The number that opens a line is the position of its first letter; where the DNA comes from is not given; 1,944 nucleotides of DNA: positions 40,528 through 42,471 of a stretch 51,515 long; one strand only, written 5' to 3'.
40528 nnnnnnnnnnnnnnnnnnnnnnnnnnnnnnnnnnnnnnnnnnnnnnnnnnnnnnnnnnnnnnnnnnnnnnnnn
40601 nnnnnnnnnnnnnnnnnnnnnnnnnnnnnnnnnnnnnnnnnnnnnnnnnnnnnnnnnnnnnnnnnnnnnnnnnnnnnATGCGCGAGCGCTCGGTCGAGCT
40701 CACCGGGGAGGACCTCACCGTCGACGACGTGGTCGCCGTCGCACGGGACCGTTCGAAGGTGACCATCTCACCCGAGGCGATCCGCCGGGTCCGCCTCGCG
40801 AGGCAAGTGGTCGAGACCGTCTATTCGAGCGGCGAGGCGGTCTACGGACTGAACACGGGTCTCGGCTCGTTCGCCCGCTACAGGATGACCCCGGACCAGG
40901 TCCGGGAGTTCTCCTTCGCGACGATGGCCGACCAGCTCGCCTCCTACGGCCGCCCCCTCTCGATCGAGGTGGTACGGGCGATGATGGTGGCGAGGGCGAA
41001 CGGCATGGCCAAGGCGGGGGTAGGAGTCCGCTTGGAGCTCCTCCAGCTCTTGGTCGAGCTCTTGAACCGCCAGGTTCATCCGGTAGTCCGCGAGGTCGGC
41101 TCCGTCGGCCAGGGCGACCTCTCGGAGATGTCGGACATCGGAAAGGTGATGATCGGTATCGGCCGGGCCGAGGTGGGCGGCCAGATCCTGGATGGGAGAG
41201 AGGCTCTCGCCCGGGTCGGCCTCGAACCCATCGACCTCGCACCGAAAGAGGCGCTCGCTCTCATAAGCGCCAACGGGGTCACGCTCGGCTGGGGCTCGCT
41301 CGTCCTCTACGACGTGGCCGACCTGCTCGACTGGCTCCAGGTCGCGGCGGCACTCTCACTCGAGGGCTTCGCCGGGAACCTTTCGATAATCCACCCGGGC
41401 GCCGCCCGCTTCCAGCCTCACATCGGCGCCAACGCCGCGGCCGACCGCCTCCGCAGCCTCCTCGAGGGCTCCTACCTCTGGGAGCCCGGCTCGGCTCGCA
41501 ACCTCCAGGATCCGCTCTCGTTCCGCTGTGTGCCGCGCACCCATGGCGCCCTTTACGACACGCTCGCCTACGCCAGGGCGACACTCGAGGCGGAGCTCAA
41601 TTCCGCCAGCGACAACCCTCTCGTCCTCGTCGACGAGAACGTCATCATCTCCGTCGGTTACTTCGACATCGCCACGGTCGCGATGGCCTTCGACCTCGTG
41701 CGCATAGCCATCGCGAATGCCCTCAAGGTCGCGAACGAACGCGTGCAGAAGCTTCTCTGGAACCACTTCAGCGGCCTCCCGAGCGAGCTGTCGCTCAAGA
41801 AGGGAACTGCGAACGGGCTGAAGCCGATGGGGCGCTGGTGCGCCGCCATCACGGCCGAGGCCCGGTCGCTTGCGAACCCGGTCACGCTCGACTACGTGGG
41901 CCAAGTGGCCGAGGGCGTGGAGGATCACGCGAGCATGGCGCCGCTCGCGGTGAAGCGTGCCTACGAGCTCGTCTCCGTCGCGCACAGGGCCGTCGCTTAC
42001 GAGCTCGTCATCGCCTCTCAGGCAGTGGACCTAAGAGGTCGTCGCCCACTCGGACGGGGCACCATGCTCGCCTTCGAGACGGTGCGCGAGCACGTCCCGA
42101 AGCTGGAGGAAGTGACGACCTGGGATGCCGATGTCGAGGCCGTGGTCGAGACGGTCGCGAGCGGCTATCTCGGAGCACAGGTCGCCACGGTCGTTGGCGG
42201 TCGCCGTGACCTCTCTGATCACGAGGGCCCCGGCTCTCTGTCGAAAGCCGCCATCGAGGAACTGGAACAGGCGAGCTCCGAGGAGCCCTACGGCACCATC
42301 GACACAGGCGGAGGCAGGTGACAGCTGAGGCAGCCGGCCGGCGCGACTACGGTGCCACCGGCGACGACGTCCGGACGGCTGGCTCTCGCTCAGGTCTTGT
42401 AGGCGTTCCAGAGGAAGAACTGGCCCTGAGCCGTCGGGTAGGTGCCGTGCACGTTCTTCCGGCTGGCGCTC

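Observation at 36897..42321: Three clustered lyase paralogues, each with a different one-residue deletion in the Ala-Ser-Gly (MIO) triad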

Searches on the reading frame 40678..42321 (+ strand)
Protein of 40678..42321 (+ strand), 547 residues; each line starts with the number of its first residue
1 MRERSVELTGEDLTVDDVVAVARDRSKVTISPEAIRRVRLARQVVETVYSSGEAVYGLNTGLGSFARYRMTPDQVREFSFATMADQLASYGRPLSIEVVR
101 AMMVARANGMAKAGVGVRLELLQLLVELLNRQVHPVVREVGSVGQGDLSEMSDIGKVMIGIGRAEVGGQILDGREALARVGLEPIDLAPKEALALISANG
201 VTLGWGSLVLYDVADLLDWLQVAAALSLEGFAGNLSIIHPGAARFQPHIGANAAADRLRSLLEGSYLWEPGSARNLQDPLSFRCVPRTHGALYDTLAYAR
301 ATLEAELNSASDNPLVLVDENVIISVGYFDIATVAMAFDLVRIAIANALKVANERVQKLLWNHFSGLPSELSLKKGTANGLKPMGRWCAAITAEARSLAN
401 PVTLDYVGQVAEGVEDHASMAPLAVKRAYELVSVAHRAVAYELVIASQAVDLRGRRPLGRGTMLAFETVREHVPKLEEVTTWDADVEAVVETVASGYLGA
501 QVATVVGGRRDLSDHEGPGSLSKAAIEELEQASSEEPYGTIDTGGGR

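Call 3: search_protein_families(library=pfam, proteins=[window:40678-42321:+], max_evalue=0.01)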
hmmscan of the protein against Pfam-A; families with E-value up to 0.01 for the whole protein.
window:40678-42321:+ (547 aa): 1 family
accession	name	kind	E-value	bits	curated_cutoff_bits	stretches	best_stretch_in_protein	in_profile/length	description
PF00221.24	Lyase_aromatic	-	7.5e-135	450.6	27.3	1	13-471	1-466/466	Aromatic amino acid lyase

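Call 4: search_protein_families(library=ncbifam, proteins=[window:40678-42321:+], max_evalue=0.01)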
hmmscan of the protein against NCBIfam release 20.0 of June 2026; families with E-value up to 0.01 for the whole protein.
window:40678-42321:+ (547 aa): 8 families
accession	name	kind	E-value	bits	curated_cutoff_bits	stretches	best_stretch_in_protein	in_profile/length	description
NF006871.0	PRK09367.1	subfamily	3.7e-116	388.8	524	1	5-502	3-501/505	histidine ammonia-lyase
TIGR01225.1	hutH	equivalog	4.4e-110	368.5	539.15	1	6-503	1-499/506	histidine ammonia-lyase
TIGR04475.1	Phe_D_beta_mut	equivalog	6.6e-82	275.8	800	2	9-267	5-265/510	phenylalanine aminomutase (D-beta-phenylalanine forming)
TIGR03832.1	Tyr_2_3_mutase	equivalog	7.3e-67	226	501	2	9-267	2-262/507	tyrosine 2,3-aminomutase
NF041222.1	BagA_FevW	exception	9.1e-62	209.3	1000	2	8-267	3-264/529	bagremycin/ferroverdin biosynthesis tyrosine ammonia-lyase BagA/FevW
NF053541.1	FlxA_rubin_TAL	equivalog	2.1e-56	191.4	700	1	14-493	2-496/498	flexirubin biosynthesis tyrosine ammonia-lyase FlxA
TIGR01226.1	phe_am_lyase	equivalog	8.4e-56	189.6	519.15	1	3-454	30-502/680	phenylalanine ammonia-lyase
TIGR04473.1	taxol_Phe_23mut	exception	3.3e-40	138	1250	1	12-453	34-497/687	phenylalanine aminomutase (L-beta-phenylalanine forming)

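Call 7: search_solved_structures(query=window:40678-42321:+, max_evalue=0.001, show_alignments=2)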
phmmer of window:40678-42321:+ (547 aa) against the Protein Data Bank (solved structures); distinct sequences matched with E-value up to 0.001: 39.
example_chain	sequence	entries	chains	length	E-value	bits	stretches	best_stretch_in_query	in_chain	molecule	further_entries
6s7j_A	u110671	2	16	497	1.3e-72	248.6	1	7-495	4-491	Uncharacterized protein | ergothionase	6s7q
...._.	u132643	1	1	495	6.4e-69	236.5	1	6-489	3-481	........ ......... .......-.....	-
3unv_A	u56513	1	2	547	3.7e-61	210.9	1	9-494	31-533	AdmH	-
6v6h_A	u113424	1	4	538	3e-59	204.6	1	6-500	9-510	Histidine ammonia-lyase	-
1gkj_A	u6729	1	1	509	4.8e-57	197.3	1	32-499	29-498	HISTIDINE AMMONIA-LYASE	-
1gkm_B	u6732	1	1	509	7.3e-57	196.7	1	32-499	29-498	Histidine ammonia-lyase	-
1b8f_A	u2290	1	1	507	4.5e-56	194.1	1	32-499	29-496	Histidine ammonia-lyase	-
1gk3_A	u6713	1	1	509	1.1e-55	192.8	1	32-499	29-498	HISTIDINE AMMONIA-LYASE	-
1eb4_A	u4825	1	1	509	1.3e-55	192.5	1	32-499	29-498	HISTIDINE AMMONIA-LYASE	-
1gk2_A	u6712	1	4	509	1.7e-55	192.2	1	32-499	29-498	HISTIDINE AMMONIA-LYASE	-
3kdy_A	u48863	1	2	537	4.1e-50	174.4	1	6-497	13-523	Histidine ammonia-lyase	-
2rjr_A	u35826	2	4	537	5.4e-50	174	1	6-497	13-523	Tyrosine aminomutase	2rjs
2ohy_A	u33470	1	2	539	5.5e-50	174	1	6-497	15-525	Tyrosine aminomutase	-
2qve_A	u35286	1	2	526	6.3e-50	173.8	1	6-497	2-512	Tyrosine Aminomutase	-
3kdz_A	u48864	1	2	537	1.8e-49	172.3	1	6-497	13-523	Histidine ammonia-lyase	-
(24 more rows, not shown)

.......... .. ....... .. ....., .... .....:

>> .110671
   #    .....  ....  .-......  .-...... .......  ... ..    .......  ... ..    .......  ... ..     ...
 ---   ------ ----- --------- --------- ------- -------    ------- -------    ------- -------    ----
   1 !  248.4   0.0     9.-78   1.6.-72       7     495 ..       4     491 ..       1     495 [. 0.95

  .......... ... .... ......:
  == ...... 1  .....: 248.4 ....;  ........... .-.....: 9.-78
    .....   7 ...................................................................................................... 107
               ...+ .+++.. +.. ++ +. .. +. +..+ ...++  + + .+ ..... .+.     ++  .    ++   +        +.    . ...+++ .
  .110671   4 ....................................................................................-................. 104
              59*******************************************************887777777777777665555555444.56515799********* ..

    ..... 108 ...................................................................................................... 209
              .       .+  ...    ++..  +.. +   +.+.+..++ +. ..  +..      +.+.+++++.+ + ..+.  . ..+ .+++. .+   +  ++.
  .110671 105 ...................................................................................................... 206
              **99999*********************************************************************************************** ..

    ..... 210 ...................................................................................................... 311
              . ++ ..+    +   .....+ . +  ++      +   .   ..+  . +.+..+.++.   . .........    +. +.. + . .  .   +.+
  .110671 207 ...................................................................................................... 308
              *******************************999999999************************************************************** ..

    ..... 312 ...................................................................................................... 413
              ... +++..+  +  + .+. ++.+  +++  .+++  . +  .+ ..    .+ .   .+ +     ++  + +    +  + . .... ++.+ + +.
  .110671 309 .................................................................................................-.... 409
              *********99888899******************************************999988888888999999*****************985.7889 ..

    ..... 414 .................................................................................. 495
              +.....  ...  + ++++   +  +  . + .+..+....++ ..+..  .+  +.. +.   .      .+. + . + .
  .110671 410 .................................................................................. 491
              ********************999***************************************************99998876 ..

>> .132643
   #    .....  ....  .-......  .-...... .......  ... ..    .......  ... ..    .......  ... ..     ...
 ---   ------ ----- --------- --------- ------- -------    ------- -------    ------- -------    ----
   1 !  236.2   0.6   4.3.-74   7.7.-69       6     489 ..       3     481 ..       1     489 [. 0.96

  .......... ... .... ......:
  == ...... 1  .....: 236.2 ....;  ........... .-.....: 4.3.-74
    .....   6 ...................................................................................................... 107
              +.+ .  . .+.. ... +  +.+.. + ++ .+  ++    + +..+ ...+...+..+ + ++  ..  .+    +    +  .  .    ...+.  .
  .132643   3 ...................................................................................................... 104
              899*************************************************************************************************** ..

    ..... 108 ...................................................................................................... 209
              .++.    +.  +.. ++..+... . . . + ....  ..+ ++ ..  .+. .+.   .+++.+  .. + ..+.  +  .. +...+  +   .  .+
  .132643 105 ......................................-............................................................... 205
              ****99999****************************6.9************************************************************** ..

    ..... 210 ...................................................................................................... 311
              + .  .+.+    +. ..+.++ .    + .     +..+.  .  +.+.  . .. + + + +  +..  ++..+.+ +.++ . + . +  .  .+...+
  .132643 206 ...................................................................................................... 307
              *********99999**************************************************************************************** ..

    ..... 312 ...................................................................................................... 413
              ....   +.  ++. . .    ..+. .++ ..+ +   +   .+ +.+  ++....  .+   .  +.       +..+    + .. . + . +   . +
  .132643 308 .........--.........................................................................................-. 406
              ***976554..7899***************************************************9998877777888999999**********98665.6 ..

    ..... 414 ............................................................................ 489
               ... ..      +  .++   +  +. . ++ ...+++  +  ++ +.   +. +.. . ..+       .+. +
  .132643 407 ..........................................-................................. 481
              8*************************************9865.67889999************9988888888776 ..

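Call 17: find_encoding_contigs(protein=window:40678-42321:+, flank=10000, max_places=6)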
Protein window:40678-42321:+ (547 aa): 1 contig read that carries it; 1 place shown.
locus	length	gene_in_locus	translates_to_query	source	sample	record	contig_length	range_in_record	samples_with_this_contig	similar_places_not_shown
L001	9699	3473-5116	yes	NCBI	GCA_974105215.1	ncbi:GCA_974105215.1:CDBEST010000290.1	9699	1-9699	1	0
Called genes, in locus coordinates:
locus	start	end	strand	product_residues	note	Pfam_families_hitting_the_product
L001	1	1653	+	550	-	?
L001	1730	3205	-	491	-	PF00221:Lyase_aromatic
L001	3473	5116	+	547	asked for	PF00221:Lyase_aromatic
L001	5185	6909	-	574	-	PF00496:SBP_bac_5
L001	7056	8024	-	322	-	PF01408:GFO_IDH_MocA, PF22725:GFO_IDH_MocA_C3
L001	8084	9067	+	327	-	PF01522:Polysacc_deac_1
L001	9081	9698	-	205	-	?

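Call 19: find_homologous_proteins(query=window:40678-42321:+, max_evalue=1e-20)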
Query window:40678-42321:+ (547 aa): 1879 proteins with E <= 1e-20 among 8000 candidates; the best 120 are listed.
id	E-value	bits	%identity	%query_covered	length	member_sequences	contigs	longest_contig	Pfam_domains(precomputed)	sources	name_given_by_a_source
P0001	0.0e+0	1180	100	100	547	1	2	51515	PF00221.25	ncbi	ncbi:MAG: HAL/PAL/TAL family ammonia-lyase [Acidimicrobiales bacterium]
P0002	2.3e-267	906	76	100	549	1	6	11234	PF00221.25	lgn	-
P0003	4.1e-265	899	77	97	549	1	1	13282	PF00221.25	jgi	jgi:histidine ammonia-lyase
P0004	2.8e-263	893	77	97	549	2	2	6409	PF00221.25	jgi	jgi:histidine ammonia-lyase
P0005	1.6e-262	890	76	98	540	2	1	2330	PF00221.25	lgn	-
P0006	5.6e-262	888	76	95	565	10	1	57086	PF00221.25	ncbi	-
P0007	4.6e-261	885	76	98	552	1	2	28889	PF00221.25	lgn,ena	-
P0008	4.9e-260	882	75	100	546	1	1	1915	PF00221.25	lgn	-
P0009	2.2e-259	880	75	98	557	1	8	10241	PF00221.25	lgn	-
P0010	1.6e-257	874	77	97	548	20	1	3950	PF00221.25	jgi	jgi:histidine ammonia-lyase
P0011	4.2e-257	872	74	96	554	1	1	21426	PF00221.25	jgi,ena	-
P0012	4.4e-257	872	74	96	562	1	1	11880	PF00221.25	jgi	-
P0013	1.8e-254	864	73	99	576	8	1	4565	PF00221.25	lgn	-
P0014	3.8e-252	856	74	98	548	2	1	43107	PF00221.25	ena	-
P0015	4.6e-251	852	74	98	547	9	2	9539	PF00221.25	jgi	jgi:histidine ammonia-lyase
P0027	3.3e-244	830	71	98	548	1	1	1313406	PF00221.25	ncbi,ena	-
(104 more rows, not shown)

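Call 36: find_encoding_contigs(protein=P0027, flank=10000, max_places=2)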
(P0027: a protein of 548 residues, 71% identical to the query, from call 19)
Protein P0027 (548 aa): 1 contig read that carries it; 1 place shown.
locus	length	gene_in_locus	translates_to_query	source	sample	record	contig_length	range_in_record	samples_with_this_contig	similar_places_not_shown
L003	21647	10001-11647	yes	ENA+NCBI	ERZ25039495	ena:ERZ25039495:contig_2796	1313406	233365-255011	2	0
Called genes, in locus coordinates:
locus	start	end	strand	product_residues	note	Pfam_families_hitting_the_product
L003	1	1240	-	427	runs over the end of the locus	PF00890:FAD_binding_2, PF01266:DAO, PF01593:Amino_oxidase, PF03486:HI0933_like (faint), PF07992:Pyr_redox_2 (faint), PF12831:FAD_oxidored, PF13450:NAD_binding_8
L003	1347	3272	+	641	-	PF00171:Aldedh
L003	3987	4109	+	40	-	-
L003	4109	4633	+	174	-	PF13302:Acetyltransf_3, PF00583:Acetyltransf_1, PF13508:Acetyltransf_7 (weak)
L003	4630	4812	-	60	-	-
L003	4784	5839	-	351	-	PF07687:M20_dimer (weak)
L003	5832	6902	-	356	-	PF06032:S-Me-THD_N, PF20906:S-Me-THD_C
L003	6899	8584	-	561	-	PF17391:Urocanase_N, PF01175:Urocanase, PF17392:Urocanase_C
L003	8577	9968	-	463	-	PF01979:Amidohydro_1, PF12890:DHOase (faint), PF07969:Amidohydro_3 (weak)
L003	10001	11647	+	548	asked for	PF00221:Lyase_aromatic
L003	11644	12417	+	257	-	PF09339:HTH_IclR, PF01978:TrmB, PF12802:MarR_2, PF12840:HTH_20 (weak), PF01614:IclR_C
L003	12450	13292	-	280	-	PF00795:CN_hydrolase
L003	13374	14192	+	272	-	PF09339:HTH_IclR (weak), PF12802:MarR_2 (faint), PF01614:IclR_C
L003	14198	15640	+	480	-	PF06253:MTTB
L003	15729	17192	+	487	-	PF00221:Lyase_aromatic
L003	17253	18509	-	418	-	PF01565:FAD_binding_4, PF02913:FAD-oxidase_C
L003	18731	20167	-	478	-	PF00370:FGGY_N, PF02782:FGGY_C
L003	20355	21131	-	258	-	PF00106:adh_short, PF08659:KR, PF13561:adh_short_C2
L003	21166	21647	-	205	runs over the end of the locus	PF08714:Fae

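Call 40: search_dna_similar(query=window:40678-42321:+, collection=plasmids, mode=protein, max_rows=25, max_evalue=1e-30)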
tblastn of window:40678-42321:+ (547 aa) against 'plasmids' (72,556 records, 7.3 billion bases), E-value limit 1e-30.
Records with a match: 843; places in all: 1014; records where one place covers at least 80% of the query: 502.
Best place of each record, by identity: <60% 843.
By first word of the organism name: Rhizobium 217; Klebsiella 196; Sinorhizobium 106; Streptomyces 27; Agrobacterium 22; Leisingera 18; Priestia 17; Enterobacter 14; Escherichia 13; Burkholderia 12; and 89 more.
By predicted mobility (MOB-suite, as given by PLSDB): non-mobilizable 480; conjugative 198; mobilizable 165.
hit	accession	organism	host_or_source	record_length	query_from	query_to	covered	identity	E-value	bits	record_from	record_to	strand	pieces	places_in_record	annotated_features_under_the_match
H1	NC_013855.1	Azospirillum sp. B510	-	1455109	1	478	87%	40.5%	2e-59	221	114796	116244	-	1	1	record has no annotation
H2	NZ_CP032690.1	Rhizobium sp. CCGE532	Phaseolus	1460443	6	478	86%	40.3%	3e-80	281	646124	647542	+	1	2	record has no annotation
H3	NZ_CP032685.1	Rhizobium sp. CCGE531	Phaseolus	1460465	6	478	86%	40.3%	3e-80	281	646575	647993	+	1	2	record has no annotation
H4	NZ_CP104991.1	Rhizobium sp. CC-CFT758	cell culture,agricultural soil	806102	1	478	87%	39.3%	3e-76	270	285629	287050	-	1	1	hutH: histidine ammonia-lyase | ornithine cyclodeaminase family protein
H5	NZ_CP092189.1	Deinococcus sp. KNUC1210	Setaria viridis,cell ...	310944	26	454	78%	43.6%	4e-83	290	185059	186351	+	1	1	aromatic amino acid ammonia-lyase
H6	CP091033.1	Sinorhizobium sp. B11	soybean,TY,soil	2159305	1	478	87%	38.9%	8e-75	266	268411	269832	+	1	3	histidine ammonia-lyase | ornithine cyclodeaminase family protein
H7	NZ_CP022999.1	Rhizobium sp. 11515TR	Cell culture,agricultural soil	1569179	6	478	86%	38.8%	1e-74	265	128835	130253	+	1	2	none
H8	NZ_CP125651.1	Rhizobium sp. BT04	Phaseolus vulgaris,Pure culture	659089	5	478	87%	38.5%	3e-67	243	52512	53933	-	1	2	hutH: histidine ammonia-lyase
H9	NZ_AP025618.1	Thermus thermophilus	-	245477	8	507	91%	36.5%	2e-61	226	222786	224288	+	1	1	hutH: histidine ammonia-lyase | hutI: imidazolonepropionase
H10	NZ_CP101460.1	Natrononativus amylolyticus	cell culture,sediment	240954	6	478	86%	37.9%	1e-61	227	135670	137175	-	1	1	hutH: histidine ammonia-lyase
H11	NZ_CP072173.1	Rhizobium sp. AB2/73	Phyla canescens,cell culture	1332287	28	478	82%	39.6%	2e-77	273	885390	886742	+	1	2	record has no annotation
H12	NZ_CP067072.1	Rhizobium sp. AB2/73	Phyla canescens,cell culture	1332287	28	478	82%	39.6%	2e-77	273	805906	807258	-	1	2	record has no annotation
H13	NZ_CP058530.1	Halobaculum halophilum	cell culture,sediment in salt lake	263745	2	478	87%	37.4%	9e-58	216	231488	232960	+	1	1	hutH: histidine ammonia-lyase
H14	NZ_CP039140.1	Haloferax mediterranei ATCC 33500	Cell culture,Spain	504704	5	478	87%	37.3%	1e-62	230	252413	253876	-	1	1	hutH: histidine ammonia-lyase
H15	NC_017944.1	Haloferax mediterranei ATCC 33500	-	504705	5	478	87%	37.3%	1e-62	230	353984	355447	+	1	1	hutH: histidine ammonia-lyase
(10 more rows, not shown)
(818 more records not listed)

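Call 46: find_related_loci(query=A2, collection=metagenome_contigs, flank=10000)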
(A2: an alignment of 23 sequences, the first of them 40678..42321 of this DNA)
Query A2 (547 aa) in metagenome_contigs; peptide patterns used: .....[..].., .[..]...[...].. (x = any residue, [..] = any of these).
600 stretches matched a pattern (row limit reached: there are more); 78 encode a relative of the query (tblastn E <= 1e-3); 77 distinct loci.
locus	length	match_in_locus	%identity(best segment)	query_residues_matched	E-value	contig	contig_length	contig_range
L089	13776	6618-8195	74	6-531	0e+0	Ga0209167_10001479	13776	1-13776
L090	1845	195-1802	71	4-539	0e+0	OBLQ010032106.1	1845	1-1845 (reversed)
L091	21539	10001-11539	73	1-513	0e+0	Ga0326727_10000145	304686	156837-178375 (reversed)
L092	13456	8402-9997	71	6-537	0e+0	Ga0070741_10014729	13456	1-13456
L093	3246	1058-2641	71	1-531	0e+0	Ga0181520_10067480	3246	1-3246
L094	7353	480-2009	71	1-510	0e+0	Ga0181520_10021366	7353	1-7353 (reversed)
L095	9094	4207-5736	71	1-510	0e+0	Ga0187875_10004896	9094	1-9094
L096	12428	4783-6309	72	1-509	0e+0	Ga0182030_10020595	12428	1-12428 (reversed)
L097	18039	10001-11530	71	1-510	0e+0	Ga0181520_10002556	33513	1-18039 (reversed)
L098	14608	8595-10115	72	1-507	0e+0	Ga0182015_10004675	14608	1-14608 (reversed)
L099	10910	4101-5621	72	1-507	0e+0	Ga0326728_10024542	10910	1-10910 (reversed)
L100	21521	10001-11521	72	1-507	0e+0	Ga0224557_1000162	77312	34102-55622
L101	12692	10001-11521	72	1-507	0e+0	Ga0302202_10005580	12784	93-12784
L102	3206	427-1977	67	3-519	0e+0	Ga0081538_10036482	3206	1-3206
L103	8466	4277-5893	64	5-545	0e+0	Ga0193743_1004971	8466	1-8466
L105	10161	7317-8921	63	3-537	0e+0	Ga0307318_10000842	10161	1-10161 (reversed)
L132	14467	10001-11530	55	2-513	3e-167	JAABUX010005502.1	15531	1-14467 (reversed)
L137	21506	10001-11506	49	6-511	5e-151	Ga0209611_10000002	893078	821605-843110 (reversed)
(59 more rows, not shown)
